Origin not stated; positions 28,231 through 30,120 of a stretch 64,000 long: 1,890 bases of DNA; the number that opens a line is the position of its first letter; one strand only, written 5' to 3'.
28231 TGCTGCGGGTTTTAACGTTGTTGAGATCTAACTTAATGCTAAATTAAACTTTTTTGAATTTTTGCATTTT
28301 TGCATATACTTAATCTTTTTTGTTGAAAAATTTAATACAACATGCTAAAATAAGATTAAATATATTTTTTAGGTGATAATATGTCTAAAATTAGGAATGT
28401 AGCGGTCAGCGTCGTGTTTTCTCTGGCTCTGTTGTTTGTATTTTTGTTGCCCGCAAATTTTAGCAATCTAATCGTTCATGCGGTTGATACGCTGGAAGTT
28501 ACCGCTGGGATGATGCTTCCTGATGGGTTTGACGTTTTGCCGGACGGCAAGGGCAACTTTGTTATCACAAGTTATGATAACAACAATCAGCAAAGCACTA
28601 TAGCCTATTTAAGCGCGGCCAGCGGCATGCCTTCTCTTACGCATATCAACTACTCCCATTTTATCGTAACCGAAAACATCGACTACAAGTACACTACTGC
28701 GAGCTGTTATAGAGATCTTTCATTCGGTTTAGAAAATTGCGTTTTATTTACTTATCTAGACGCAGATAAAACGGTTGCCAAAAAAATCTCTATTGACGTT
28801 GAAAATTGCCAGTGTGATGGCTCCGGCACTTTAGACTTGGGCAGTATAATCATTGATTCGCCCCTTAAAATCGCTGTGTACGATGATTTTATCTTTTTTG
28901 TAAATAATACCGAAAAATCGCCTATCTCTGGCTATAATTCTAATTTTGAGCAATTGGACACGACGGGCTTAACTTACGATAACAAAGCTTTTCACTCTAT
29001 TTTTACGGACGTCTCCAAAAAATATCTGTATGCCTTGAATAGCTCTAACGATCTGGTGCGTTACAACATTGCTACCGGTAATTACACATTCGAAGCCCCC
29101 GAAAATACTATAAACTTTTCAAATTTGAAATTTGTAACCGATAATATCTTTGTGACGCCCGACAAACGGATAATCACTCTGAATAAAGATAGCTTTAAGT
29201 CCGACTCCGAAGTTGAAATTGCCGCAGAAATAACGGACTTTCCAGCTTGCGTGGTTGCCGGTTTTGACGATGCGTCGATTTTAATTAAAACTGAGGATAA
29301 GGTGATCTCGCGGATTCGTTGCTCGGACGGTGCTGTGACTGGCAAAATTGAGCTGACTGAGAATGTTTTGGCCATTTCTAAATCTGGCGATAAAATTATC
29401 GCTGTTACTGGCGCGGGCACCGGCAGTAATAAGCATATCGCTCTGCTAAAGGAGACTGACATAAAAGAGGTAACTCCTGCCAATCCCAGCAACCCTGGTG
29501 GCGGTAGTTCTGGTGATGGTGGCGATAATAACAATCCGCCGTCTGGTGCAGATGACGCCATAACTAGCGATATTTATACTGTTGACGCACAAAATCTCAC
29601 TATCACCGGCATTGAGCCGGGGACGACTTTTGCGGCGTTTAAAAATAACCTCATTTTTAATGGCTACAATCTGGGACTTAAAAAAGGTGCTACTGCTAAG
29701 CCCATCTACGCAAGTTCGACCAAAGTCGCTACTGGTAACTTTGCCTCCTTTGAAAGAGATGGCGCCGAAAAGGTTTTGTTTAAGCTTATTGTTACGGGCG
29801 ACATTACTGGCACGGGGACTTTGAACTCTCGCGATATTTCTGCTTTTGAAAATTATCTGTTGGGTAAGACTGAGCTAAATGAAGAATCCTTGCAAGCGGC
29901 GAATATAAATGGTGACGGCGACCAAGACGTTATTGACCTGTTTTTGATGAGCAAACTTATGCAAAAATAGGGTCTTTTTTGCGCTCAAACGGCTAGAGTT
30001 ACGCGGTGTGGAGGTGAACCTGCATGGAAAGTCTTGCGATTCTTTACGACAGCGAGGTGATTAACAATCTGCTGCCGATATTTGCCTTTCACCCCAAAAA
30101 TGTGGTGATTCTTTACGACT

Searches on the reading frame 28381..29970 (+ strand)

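Call 20: search_protein_families(library=pfam, proteins=[window:28381-29970:+], max_evalue=0.00001)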
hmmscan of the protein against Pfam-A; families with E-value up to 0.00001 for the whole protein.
window:28381-29970:+ (529 aa): 1 family
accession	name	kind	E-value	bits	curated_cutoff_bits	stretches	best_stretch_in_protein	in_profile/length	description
PF00404.24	Dockerin_1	-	5.9e-07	30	22.9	1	473-525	2-54/57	Dockerin type I domain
